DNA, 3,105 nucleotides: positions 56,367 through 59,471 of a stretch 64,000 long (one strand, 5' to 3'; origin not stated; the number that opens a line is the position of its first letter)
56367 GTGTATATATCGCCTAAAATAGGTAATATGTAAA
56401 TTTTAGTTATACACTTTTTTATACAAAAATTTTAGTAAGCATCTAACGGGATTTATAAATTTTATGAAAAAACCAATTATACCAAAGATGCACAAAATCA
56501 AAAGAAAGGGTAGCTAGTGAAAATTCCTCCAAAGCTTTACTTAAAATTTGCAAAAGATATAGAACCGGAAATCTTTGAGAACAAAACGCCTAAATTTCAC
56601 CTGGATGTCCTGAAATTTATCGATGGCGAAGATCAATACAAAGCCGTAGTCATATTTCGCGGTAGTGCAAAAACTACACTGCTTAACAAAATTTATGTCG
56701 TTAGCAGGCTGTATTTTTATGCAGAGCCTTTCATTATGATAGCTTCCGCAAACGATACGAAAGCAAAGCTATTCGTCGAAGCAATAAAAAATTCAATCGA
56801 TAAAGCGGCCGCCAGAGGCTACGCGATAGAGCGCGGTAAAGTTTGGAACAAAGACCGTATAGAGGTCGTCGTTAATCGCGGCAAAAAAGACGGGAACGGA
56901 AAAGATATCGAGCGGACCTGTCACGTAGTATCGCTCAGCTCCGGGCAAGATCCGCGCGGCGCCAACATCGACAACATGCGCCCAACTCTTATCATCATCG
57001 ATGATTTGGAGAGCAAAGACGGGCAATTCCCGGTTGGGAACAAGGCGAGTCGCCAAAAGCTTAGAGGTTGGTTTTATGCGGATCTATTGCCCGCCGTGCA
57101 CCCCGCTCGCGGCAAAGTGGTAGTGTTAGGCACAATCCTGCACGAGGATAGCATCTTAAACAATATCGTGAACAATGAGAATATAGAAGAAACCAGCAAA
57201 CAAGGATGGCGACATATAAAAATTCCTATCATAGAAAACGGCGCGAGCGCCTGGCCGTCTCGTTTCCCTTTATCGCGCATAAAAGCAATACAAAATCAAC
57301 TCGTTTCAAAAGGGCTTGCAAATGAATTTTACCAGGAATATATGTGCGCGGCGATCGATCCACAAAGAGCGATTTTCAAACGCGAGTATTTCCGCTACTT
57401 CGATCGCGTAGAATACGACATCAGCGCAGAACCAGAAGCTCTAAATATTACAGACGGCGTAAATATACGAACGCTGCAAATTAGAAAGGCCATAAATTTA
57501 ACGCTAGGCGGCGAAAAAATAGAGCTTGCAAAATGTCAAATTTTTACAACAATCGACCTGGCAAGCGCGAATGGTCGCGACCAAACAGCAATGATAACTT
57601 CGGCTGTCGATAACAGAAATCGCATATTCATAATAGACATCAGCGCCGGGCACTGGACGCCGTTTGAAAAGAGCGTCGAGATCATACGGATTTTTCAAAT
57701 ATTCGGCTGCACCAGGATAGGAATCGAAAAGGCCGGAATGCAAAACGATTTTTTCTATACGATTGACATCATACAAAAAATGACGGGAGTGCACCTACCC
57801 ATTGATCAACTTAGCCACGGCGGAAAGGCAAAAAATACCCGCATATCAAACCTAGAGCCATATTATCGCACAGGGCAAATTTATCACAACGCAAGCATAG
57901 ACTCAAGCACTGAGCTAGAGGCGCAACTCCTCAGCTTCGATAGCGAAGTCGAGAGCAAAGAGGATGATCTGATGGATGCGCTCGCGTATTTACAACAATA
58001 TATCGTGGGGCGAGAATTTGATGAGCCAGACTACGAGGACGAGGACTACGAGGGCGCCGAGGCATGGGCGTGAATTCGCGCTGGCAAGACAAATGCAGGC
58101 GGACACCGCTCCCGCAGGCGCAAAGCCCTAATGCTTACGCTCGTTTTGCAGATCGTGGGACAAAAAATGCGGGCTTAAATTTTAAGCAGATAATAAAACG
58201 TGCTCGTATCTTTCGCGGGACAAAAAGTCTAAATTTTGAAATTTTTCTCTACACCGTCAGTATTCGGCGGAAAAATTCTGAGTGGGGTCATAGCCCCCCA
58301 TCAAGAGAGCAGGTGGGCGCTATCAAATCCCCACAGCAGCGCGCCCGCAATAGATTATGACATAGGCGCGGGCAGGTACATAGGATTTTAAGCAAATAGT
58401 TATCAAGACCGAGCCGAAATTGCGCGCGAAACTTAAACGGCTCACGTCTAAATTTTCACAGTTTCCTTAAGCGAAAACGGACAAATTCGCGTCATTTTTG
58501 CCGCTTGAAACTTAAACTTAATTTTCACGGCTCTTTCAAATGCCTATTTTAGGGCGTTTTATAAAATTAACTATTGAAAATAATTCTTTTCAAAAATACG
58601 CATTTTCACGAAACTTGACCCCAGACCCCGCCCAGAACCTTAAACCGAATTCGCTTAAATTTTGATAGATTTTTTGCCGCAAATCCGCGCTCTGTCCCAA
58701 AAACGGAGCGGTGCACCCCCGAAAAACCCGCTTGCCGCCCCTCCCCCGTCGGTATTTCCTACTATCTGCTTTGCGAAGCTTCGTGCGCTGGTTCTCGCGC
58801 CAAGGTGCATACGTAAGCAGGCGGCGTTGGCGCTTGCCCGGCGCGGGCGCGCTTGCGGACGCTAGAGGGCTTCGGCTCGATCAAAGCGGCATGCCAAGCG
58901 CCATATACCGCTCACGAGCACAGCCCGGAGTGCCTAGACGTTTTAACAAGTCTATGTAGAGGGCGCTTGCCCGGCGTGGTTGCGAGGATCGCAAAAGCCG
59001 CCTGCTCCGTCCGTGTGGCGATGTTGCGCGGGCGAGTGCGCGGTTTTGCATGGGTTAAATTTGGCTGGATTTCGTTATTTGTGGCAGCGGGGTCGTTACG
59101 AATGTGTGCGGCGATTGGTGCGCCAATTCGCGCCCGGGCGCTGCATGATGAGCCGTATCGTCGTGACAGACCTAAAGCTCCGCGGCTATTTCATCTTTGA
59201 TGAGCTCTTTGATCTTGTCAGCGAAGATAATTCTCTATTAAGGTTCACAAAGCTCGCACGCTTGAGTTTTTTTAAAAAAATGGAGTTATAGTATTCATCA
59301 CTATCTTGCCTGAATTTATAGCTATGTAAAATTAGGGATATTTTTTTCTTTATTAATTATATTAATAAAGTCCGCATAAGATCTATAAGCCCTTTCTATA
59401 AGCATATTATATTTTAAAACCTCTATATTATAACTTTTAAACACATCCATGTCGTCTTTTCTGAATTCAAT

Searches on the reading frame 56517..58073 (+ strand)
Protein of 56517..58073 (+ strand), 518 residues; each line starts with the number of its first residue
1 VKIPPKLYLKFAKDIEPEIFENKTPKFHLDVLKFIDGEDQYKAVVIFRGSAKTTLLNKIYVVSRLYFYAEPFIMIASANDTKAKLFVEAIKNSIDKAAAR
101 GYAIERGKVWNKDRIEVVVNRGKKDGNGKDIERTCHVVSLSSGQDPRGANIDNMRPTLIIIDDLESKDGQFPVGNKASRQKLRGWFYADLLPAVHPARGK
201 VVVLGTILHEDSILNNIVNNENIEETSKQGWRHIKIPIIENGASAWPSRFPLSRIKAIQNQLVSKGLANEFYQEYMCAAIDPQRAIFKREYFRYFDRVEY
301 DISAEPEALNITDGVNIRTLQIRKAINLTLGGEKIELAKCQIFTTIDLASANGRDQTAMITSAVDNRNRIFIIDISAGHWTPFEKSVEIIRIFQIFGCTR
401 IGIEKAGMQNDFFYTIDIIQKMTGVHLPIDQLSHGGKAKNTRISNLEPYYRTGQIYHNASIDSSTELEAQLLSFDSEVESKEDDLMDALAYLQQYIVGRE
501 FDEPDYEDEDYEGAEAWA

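Call 8: search_protein_families(library=phrogs, proteins=[window:56517-58073:+], max_evalue=0.001)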
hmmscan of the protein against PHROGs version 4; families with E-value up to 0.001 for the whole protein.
window:56517-58073:+ (518 aa): 8 families
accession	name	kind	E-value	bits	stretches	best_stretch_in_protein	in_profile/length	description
phrog_38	-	head and packaging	5.1e-74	251.3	1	8-499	273-706/760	terminase large subunit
phrog_5573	-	head and packaging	1.4e-10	42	1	224-494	5-232/250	terminase large subunit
phrog_4758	-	head and packaging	2.6e-09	37.8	1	8-241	25-238/243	terminase large subunit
phrog_17672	-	head and packaging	1.8e-06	28.2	1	25-217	51-227/395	terminase large subunit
phrog_979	-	head and packaging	2.5e-05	24.1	1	338-492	432-595/642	terminase large subunit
phrog_20726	-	unknown function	0.0007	20.3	0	437-490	114-167/199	-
phrog_2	-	head and packaging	0.00074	19.4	0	30-113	272-341/807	terminase large subunit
phrog_14112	-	unknown function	0.00097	19.7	0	36-168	100-224/247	-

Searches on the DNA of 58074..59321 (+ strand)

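Call 73: search_dna_similar(query=window:58074-59321:+, collection=plasmids, mode=distant, max_rows=10)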
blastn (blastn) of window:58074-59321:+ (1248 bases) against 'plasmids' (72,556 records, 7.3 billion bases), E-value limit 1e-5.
No match.
